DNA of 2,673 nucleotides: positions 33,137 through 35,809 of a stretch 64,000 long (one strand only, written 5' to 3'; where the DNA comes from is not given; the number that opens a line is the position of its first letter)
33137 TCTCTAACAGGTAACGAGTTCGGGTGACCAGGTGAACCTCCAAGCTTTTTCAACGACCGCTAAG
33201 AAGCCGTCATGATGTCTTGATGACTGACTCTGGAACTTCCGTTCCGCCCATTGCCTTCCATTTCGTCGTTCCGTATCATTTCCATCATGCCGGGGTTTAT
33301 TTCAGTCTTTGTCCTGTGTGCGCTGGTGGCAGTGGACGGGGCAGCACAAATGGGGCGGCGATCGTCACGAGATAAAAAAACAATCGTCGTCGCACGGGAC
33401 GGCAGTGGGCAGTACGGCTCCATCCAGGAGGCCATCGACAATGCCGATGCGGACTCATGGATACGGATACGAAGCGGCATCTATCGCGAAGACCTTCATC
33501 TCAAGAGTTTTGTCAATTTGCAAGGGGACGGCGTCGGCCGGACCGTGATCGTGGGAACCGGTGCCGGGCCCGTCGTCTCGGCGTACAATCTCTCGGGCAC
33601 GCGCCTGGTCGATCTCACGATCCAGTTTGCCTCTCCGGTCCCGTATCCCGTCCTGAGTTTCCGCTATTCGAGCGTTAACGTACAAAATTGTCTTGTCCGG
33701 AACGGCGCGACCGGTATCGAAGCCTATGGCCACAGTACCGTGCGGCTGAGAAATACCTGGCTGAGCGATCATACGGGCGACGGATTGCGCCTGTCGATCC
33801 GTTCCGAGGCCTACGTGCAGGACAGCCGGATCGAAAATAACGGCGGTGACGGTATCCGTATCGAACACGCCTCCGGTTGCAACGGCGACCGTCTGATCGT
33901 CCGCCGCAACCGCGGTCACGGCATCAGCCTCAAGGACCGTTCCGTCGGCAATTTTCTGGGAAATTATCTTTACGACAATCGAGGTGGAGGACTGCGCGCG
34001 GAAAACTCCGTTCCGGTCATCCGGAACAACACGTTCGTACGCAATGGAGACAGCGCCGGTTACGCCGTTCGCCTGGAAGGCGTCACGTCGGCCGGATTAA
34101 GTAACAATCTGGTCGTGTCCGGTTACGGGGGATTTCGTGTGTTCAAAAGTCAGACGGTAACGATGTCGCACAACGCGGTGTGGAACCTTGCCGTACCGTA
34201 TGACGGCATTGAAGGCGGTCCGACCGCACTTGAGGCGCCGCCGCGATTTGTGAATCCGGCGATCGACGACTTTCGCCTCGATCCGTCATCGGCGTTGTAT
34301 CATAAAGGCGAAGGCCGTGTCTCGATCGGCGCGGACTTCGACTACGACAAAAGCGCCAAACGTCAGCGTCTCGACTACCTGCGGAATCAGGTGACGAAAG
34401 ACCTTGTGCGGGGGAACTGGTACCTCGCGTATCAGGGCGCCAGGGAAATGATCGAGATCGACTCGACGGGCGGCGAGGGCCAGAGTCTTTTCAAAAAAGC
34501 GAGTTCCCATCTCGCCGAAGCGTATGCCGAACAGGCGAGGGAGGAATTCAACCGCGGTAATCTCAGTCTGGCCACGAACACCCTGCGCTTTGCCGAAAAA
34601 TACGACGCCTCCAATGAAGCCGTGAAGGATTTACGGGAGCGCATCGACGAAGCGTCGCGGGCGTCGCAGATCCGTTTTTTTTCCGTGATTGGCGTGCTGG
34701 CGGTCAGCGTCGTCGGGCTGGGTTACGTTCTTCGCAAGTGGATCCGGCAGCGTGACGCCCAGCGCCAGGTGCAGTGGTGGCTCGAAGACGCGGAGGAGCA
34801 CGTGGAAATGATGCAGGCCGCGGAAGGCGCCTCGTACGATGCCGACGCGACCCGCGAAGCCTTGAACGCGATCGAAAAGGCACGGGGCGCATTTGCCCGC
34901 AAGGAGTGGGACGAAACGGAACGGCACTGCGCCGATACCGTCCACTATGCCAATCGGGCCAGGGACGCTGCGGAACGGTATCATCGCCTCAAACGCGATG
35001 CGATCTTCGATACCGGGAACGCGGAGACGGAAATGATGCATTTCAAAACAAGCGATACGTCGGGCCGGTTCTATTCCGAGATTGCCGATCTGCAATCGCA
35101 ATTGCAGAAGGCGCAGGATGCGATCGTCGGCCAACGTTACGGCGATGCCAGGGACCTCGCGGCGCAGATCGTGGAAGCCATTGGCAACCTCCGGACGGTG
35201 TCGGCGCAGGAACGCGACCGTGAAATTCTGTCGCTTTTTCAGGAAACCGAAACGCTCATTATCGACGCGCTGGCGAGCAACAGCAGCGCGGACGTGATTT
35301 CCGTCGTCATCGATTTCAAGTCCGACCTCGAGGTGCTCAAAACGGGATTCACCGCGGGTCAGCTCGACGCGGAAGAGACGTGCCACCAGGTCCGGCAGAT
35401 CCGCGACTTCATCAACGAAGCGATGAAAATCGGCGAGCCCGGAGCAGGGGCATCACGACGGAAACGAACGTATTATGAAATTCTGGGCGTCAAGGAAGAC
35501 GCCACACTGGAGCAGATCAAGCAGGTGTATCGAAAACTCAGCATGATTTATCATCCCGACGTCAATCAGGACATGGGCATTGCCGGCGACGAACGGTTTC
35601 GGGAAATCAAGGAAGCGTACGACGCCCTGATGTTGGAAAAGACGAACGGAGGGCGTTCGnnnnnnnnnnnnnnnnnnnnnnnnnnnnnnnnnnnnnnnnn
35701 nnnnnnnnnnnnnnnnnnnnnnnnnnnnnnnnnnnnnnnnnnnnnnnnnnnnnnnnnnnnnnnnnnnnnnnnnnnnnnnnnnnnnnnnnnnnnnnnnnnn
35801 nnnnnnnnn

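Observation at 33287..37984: J-domain receptor is translationally coupled to an OmpR two-component system and a small secreted protein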

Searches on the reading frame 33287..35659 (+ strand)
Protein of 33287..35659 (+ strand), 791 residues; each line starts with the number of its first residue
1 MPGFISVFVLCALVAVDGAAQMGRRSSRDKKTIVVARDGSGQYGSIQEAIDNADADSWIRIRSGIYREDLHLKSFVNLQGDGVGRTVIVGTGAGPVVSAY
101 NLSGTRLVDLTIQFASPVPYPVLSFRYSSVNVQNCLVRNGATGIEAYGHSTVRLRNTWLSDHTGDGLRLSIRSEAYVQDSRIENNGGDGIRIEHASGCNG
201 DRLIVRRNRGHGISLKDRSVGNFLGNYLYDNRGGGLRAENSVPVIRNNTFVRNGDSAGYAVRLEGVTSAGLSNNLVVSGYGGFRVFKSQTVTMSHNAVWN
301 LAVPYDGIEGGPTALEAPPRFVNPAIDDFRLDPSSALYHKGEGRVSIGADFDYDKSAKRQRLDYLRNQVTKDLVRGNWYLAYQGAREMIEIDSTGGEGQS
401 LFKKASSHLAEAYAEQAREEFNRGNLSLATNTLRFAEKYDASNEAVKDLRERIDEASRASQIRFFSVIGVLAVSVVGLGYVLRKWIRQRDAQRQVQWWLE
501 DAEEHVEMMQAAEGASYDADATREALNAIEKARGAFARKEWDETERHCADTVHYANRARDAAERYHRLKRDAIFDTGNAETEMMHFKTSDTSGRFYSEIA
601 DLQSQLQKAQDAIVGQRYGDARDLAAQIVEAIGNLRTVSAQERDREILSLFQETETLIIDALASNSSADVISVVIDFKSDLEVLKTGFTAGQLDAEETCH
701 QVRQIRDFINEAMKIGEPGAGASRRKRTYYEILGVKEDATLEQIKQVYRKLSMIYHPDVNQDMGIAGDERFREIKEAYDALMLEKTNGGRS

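Call 7: search_protein_families(library=pfam, proteins=[window:33287-35659:+], max_evalue=0.01)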
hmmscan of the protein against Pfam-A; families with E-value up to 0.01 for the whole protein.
window:33287-35659:+ (791 aa): 5 families
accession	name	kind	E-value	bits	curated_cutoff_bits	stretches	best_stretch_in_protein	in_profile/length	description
PF13229.12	Beta_helix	-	3.6e-18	66.1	25.9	1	128-274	8-156/158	Right handed beta helix region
PF00226.36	DnaJ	-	3.7e-17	62.6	27.8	1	728-784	1-56/63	DnaJ domain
PF05048.19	NosD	-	6.3e-10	39.3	23.6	1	128-259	47-178/212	Periplasmic copper-binding protein (NosD)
PF01095.25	Pectinesterase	-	6.7e-08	32.1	27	1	33-91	2-67/298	Pectinesterase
PF17161.10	DUF5123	-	0.00096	20.7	35.1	1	245-339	3-106/113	Domain of unknown function (DUF5123)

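Call 8: find_homologous_proteins(query=window:33287-35659:+, max_evalue=0.00001)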
Query window:33287-35659:+ (791 aa): 10 proteins with E <= 0.00001 among 8000 candidates.
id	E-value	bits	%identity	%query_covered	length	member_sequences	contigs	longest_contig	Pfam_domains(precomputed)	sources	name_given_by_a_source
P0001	0.0e+0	1731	98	100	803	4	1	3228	PF13229.13,PF00226.37,PF01095.26,PF05048.20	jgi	jgi:hypothetical protein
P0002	0.0e+0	1608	91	100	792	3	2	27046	PF13229.13,PF00226.37,PF01095.26,PF05048.20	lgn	-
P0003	0.0e+0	1482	83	100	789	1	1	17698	PF13229.13,PF00226.37,PF01095.26,PF05048.20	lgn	-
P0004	1.0e-277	941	55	99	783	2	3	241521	PF13229.13,PF00226.37,PF01095.26,PF05048.20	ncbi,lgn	-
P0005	2.4e-212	725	47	97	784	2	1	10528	PF13229.13,PF00226.37,PF01095.26,PF05048.20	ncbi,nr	ncbi:right-handed parallel beta-helix repeat-containing protein [bacterium]|nr:right-handed parallel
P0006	9.8e-212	723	45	98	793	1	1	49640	PF13229.13,PF00226.37,PF01095.26,PF05048.20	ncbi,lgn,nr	ncbi:right-handed parallel beta-helix repeat-containing protein [bacterium]|nr:right-handed parallel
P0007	9.5e-200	684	44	96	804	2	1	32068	PF13229.13,PF00226.37,PF12708.13,PF01095.26,PF05048.20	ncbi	-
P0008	1.6e-190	653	40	99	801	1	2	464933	PF13229.13,PF00226.37,PF12708.13,PF01095.26,PF05048.20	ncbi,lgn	-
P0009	7.4e-179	615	39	95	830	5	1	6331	PF13229.13,PF00226.37,PF01095.26,PF05048.20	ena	-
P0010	2.4e-15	74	25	41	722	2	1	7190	PF13229.13,PF00801.27,PF18981.7,PF07602.18,PF22842.4,PF18911.7,PF17936.8,PF22352.3,PF17963.8,PF08480.17,PF19077.7,PF05048.20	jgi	-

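Call 11: find_related_loci(query=A1, collection=genome_contigs, flank=8000)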
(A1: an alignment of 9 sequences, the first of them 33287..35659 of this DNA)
Query A1 (791 aa) in genome_contigs; peptide patterns used: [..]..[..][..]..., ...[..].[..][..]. (x = any residue, [..] = any of these).
33 stretches matched a pattern; 11 encode a relative of the query (tblastn E <= 1e-3); 11 distinct loci.
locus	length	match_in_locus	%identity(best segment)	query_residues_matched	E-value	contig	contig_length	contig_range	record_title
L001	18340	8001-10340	55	1-786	0e+0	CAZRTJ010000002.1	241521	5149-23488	MAG TPA_asm: uncultured Bacteroidota bacterium isolate binchicken_co16_206 genome assembly, contig: NODE_43_length_24152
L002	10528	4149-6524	46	7-785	0e+0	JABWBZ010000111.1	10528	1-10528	MAG: bacterium isolate MAG_43 scaffold_7476, whole genome shotgun sequence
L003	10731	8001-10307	44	27-786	0e+0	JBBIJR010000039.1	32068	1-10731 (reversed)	MAG: Bacteroidota bacterium isolate QNS170220_bin_167 NODE_561_length_32068_cov_5.290663, whole genome shotgun sequence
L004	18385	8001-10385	40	4-787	0e+0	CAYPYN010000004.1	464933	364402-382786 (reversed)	MAG TPA_asm: uncultured Bacteroidota bacterium isolate binchicken_co130_117 genome assembly, contig: NODE_15_length_4649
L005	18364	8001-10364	42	4-786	0e+0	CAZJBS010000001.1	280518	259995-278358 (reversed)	MAG TPA_asm: uncultured Bacteroidota bacterium isolate binchicken_co16_299 genome assembly, contig: NODE_22_length_28051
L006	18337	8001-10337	41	23-785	0e+0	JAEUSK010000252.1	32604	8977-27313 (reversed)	MAG: bacterium isolate new MAG-301 k141_1796529, whole genome shotgun sequence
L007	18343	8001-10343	41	23-787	0e+0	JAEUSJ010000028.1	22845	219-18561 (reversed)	MAG: bacterium isolate new MAG-300 NODE_28_length_22845_cov_7.129085, whole genome shotgun sequence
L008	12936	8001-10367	38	10-786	2e-173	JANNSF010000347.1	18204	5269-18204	MAG: bacterium isolate SOY_31_metabat_245 SOY_31_k141_3537692, whole genome shotgun sequence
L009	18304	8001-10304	38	31-786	9e-166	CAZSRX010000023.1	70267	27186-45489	MAG TPA_asm: uncultured Bacteroidota bacterium isolate binchicken_co135_74 genome assembly, contig: NODE_892_length_7026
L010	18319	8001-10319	40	28-786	0e+0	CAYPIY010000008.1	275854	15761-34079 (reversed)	MAG TPA_asm: uncultured Bacteroidota bacterium isolate binchicken_co115_100 genome assembly, contig: NODE_44_length_2758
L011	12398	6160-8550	38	4-787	0e+0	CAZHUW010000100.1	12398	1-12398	MAG TPA_asm: uncultured Bacteroidota bacterium isolate SRP292972_co2_230 genome assembly, contig: NODE_4836_length_12398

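Call 16: find_related_loci(query=A1, collection=metagenome_contigs, flank=6000)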
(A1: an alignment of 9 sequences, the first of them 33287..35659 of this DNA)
Query A1 (791 aa) in metagenome_contigs; peptide patterns used: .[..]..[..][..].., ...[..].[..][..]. (x = any residue, [..] = any of these).
67 stretches matched a pattern; 1 encode a relative of the query (tblastn E <= 1e-3); 1 distinct loci.
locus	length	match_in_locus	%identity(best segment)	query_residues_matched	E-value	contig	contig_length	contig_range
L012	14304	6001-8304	38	31-786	8e-167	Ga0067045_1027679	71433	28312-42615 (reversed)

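Call 17: find_encoding_contigs(protein=P0002, flank=8000, max_places=3)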
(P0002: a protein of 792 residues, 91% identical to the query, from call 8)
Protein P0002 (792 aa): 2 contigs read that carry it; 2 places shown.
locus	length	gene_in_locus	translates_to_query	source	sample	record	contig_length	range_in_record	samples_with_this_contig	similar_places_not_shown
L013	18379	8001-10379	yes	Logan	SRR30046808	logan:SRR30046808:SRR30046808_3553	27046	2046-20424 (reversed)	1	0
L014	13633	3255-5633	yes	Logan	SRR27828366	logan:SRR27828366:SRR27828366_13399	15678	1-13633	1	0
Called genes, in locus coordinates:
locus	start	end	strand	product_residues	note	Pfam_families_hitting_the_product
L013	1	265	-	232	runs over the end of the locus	PF00590:TP_methylase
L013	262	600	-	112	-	PF00825:Ribonuclease_P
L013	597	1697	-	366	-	PF00072:Response_reg, PF00512:HisKA, PF02518:HATPase_c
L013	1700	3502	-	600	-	PF01520:Amidase_3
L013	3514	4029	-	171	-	PF13374:TPR_10 (faint), PF13424:TPR_12 (faint), PF13428:TPR_14 (faint), PF13432:TPR_16 (faint), PF14559:TPR_19 (faint), PF13181:TPR_8 (faint), PF00515:TPR_1 (weak), PF07719:TPR_2 (weak), +3 more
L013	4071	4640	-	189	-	PF01520:Amidase_3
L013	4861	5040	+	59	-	PF01165:Ribosomal_S21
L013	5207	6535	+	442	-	PF01266:DAO (faint), PF07992:Pyr_redox_2, PF13738:Pyr_redox_3 (weak), PF00070:Pyr_redox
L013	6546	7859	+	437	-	PF12801:Fer4_5 (weak), PF12838:Fer4_7 (faint), PF13237:Fer4_10 (weak), PF13187:Fer4_9 (weak), PF14697:Fer4_21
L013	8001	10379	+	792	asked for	PF01095:Pectinesterase, PF05048:NosD, PF13229:Beta_helix, PF00226:DnaJ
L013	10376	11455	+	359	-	PF00512:HisKA, PF02518:HATPase_c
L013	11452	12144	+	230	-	PF00072:Response_reg, PF00486:Trans_reg_C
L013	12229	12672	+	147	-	-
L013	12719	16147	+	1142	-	PF02811:PHP, PF07733:DNA_pol3_alpha, PF17657:DNA_pol3_finger, PF14579:HHH_6, PF01336:tRNA_anti-codon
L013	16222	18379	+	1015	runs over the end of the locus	PF07494:Reg_prop (faint), PF08450:SGL (faint), PF07495:Y_Y_Y, PF02518:HATPase_c (weak)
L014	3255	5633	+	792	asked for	PF01095:Pectinesterase, PF05048:NosD, PF13229:Beta_helix, PF00226:DnaJ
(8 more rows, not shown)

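Call 18: find_encoding_contigs(protein=P0003, flank=8000, max_places=3)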
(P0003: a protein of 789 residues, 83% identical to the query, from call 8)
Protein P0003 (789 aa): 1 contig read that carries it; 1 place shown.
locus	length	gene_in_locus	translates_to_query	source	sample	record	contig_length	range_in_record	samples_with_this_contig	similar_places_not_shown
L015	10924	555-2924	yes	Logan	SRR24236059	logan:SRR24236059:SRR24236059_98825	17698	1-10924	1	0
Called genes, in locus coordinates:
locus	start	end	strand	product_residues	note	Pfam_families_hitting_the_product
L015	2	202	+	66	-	?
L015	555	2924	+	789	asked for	PF01095:Pectinesterase, PF05048:NosD, PF13229:Beta_helix, PF00226:DnaJ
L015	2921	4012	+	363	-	PF00512:HisKA, PF02518:HATPase_c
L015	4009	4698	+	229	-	PF00072:Response_reg, PF00486:Trans_reg_C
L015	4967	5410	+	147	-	-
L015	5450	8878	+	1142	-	PF02811:PHP, PF07733:DNA_pol3_alpha, PF17657:DNA_pol3_finger, PF14579:HHH_6, PF01336:tRNA_anti-codon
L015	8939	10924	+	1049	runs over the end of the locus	PF07494:Reg_prop (faint), PF08450:SGL (faint), PF16819:DUF5074 (faint), PF07495:Y_Y_Y, PF07730:HisKA_3 (faint), PF13581:HATPase_c_2 (weak), PF02518:HATPase_c (weak)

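Call 19: find_encoding_contigs(protein=P0006, flank=8000, max_places=3)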
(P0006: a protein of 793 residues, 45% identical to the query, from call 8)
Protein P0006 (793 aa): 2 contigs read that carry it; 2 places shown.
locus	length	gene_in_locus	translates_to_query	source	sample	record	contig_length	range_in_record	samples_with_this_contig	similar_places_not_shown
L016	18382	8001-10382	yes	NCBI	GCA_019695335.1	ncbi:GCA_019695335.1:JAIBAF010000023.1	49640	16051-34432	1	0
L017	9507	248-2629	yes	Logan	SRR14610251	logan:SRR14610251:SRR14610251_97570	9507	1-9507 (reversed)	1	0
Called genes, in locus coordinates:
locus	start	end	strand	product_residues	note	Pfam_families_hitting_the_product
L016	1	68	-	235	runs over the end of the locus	PF00590:TP_methylase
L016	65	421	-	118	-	PF00825:Ribonuclease_P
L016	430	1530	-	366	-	PF00072:Response_reg, PF00512:HisKA, PF02518:HATPase_c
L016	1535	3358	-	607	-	PF01520:Amidase_3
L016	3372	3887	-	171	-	PF13429:TPR_15 (faint), PF13432:TPR_16 (faint), PF13424:TPR_12 (weak), PF00515:TPR_1 (weak), PF07719:TPR_2 (weak), PF13181:TPR_8 (weak), PF13424:TPR_12, PF07719:TPR_2, +8 more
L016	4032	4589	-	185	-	PF01520:Amidase_3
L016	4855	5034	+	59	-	PF01165:Ribosomal_S21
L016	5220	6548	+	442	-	PF07992:Pyr_redox_2, PF00070:Pyr_redox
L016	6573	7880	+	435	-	PF12801:Fer4_5, PF12837:Fer4_6 (faint), PF13237:Fer4_10 (weak), PF14697:Fer4_21, PF13187:Fer4_9 (weak)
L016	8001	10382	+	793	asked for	PF01095:Pectinesterase (weak), PF05048:NosD, PF13229:Beta_helix, PF00226:DnaJ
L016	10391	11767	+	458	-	PF00512:HisKA, PF02518:HATPase_c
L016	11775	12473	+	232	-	PF00072:Response_reg, PF00486:Trans_reg_C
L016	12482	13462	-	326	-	PF13385:Laminin_G_3, PF13860:FlgD_ig, PF18962:Por_Secre_tail (weak)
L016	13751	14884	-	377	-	PF05138:PaaA_PaaC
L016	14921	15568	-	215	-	PF00440:TetR_N, PF17932:TetR_C_24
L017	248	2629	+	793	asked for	PF01095:Pectinesterase (weak), PF05048:NosD, PF13229:Beta_helix, PF00226:DnaJ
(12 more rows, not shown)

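Call 20: find_encoding_contigs(protein=P0009, flank=8000, max_places=3)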
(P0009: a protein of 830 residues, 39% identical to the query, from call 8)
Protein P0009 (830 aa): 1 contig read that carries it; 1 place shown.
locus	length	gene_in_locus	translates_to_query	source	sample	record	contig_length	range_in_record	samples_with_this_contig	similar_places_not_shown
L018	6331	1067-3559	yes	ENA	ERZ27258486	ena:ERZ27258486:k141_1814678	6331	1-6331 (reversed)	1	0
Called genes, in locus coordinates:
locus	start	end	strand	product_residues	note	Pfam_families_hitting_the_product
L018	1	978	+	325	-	?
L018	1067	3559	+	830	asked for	PF01095:Pectinesterase (weak), PF05048:NosD, PF13229:Beta_helix, PF00226:DnaJ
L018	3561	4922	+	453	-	PF00512:HisKA, PF02518:HATPase_c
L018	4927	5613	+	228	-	PF00072:Response_reg, PF00486:Trans_reg_C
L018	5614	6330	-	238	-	?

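Call 51: search_protein_families(library=ncbifam, proteins=[window:33287-35659:+], max_evalue=0.01)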
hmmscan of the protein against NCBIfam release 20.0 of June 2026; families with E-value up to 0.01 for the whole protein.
window:33287-35659:+ (791 aa): 16 families
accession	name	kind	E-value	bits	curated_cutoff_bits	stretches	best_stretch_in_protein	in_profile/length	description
NF037946.1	terminal_TopJ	equivalog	3.2e-16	59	300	1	725-781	3-57/810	terminal organelle assembly protein TopJ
TIGR02349.1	DnaJ_bact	equivalog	5.7e-16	58.8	377.2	1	729-782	2-54/354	molecular chaperone DnaJ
NF008035.0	PRK10767.1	subfamily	9.6e-15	54.5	338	1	726-782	3-58/374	molecular chaperone DnaJ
TIGR03835.1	termin_org_DnaJ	equivalog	5.6e-13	48.2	512.25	1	726-781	1-54/871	terminal organelle assembly protein TopJ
NF010874.0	PRK14281.1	equivalog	9.4e-13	48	619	1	726-782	2-57/397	chaperone protein DnaJ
NF010892.0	PRK14299.1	equivalog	2.5e-12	46.6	392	1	726-781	3-56/291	chaperone protein DnaJ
NF010871.0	PRK14278.1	equivalog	4.9e-12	45.4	502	1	727-782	3-56/378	molecular chaperone DnaJ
NF010894.0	PRK14301.1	equivalog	6.4e-12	45.1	548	1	726-781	3-57/373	chaperone protein DnaJ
TIGR04247.1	NosD_copper_fam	subfamily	1e-11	44.1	300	1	46-299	1-260/377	nitrous oxide reductase family maturation protein NosD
NF010885.0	PRK14292.1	equivalog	5.5e-11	42.1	585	1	728-781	3-54/371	chaperone protein DnaJ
NF007618.0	PRK10266.1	equivalog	5.6e-09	35.9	403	1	728-783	5-58/306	curved DNA-binding protein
NF010872.0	PRK14279.1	equivalog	6.8e-09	35.3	556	1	727-782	9-63/394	molecular chaperone DnaJ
NF050028.1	CldAdptActJ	equivalog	2.6e-06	27.8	150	1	729-785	4-64/93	cold adaptation protein ActJcold adaptation protein ActJ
NF006948.0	PRK09430.1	equivalog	5.9e-06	26.1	162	1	676-785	156-264/267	co-chaperone DjlA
NF006502.0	PRK08937.3-2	equivalog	3.3e-05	23.5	259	1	728-781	204-261/275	adenylosuccinate lyase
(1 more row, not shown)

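Call 55: predict_structure(alignment_id=A4)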
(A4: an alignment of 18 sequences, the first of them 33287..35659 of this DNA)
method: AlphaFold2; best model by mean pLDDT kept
length: 791 residues; sequences in the alignment: 18
mean_pLDDT: 85.0   pTM: 0.51
mean pLDDT of the five models: 85.0, 82.9, 81.2, 80.5, 78.4
residues with pLDDT >= 90: 386; 70-90: 309; 50-70: 55; < 50: 41
segments of 3 or more residues with pLDDT < 50: 17-29, 468-482, 717-725, 789-791
pLDDT, mean of each block of 10 residues (from residue 1): 61 53 38 86 92 87 95 91 95 93 92 95 96 97 96 97 97 97 97 97 96 96 96 96 96 88 94 93 92 92 89 86 90 87 85 80 90 91 92 83 92 89 83 88 86 77 54 43 62 86 90 86 93 89 90 92 91 93 85 81 94 91 94 89 86 86 69 80 87 82 87 56 55 76 81 69 64 86 69 37
secondary structure, 60 per line:
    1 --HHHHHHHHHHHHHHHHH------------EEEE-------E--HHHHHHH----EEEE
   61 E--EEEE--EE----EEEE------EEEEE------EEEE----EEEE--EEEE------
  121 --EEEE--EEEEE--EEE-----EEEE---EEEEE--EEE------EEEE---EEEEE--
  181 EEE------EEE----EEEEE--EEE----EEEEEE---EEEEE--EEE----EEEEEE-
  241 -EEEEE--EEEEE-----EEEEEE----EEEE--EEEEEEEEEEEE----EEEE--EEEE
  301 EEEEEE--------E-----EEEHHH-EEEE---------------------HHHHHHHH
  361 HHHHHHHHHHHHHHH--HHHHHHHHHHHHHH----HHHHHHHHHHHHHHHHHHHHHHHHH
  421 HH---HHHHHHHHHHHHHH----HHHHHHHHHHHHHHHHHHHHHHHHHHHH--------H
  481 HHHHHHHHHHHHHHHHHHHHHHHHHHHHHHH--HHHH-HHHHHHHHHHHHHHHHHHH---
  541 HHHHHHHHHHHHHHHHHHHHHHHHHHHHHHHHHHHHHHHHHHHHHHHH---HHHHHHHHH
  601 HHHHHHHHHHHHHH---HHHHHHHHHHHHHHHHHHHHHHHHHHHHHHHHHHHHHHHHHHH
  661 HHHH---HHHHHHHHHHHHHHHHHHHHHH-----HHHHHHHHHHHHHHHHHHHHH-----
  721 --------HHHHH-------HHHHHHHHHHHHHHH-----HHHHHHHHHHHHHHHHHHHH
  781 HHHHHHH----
elements in order (helices of 4 or more, strands of 3 or more residues): H3-19 E32-35 H46-52 E57-61 E64-67 E76-79 E86-90 E97-100 E105-108 E111-114 E123-126 E129-133 E136-138 E144-147 E151-155 E158-160 E167-170 E174-178 E181-183 E190-192 E197-201 E204-206 E211-216 E220-224 E227-229 E234-239 E242-246 E249-253 E259-264 E269-272 E275-286 E291-294 E297-306 E321-323 E328-331 H353-375 H378-391 H396-422 H426-439 H444-471 H480-511 H514-517 H519-537 H541-588 H592-614 H618-664 H668-689 H695-715 H729-733 H741-755 H761-787

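Call 58: fold_search(model_id=the predicted structure, library=pdb)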
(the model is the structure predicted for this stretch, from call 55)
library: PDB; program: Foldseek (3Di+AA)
matches with E <= 10: 421; with E <= 0.001: 30
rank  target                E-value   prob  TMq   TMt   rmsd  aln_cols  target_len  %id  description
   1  2pyg_B                1.7e-06  1.00  0.28  0.55   6.1       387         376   16  Azotobacter vinelandii Mannuronan C-5 epimerase AlgE4 A-module (released 2008-05-27)
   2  2pyg_A                3.2e-06  1.00  0.28  0.56   7.0       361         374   15  Azotobacter vinelandii Mannuronan C-5 epimerase AlgE4 A-module (released 2008-05-27)
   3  5lw3                  3.6e-06  1.00  0.28  0.55   6.5       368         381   16  Azotobacter vinelandii Mannuronan C-5 epimerase AlgE6 A-module (released 2017-10-25)
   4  8jaz_A                1.1e-05  1.00  0.28  0.45   6.3       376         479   14  Structure of the alginate epimerase/lyase complexed with di-mannuronic acid (released 2024-05-08)
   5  2pyh_B                1.3e-05  1.00  0.26  0.50   7.7       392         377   15  Azotobacter vinelandii Mannuronan C-5 epimerase AlgE4 A-module complexed with mannuronan trisaccharide (released 2008-05-27)
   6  6k0v_A                1.9e-05  1.00  0.28  0.39   6.5       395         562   14  Catalytic domain of GH87 alpha-1,3-glucanase D1069A in complex with tetrasaccharides (released 2019-12-25)
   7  8ja4                  2.8e-05  1.00  0.26  0.40   7.6       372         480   14  Structure of the alginate epimerase/lyase (released 2024-05-08)
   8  7dmk_B                3.3e-05  1.00  0.26  0.28   7.1       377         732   15  PL6 alginate lyase BcAlyPL6 (released 2021-10-06)
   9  7dmk_A                3.7e-05  1.00  0.27  0.28   7.2       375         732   14  PL6 alginate lyase BcAlyPL6 (released 2021-10-06)
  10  2pyh_A                6.6e-05  1.00  0.27  0.53   6.3       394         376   15  Azotobacter vinelandii Mannuronan C-5 epimerase AlgE4 A-module complexed with mannuronan trisaccharide (released 2008-05-27)
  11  6k0q_A                6.6e-05  1.00  0.24  0.33   9.0       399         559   12  Catalytic domain of GH87 alpha-1,3-glucanase D1068A in complex with nigerose (released 2019-12-25)
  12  8tne_C                6.9e-05  1.00  0.19  0.39  11.4       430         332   12  Crystal structure of bacterial pectin methylesterase Pme8A from rumen Butyrivibrio (released 2023-08-16)
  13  6w4q_A                1.3e-04  1.00  0.27  0.28   4.5       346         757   12  Crystal structure of full-length tailspike protein 2 (TSP2, ORF211) ) from Escherichia coli O157:H7 bacteriophage CAB1 (released 2021-01-20)
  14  1gq8                  1.3e-04  1.00  0.20  0.45   9.0       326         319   16  Pectin methylesterase from Carrot (released 2002-04-18)
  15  8egr_A                1.3e-04  1.00  0.16  0.18  17.2       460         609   13  Upper tail structure of Staphylococcus phage Andhra (released 2022-12-14)
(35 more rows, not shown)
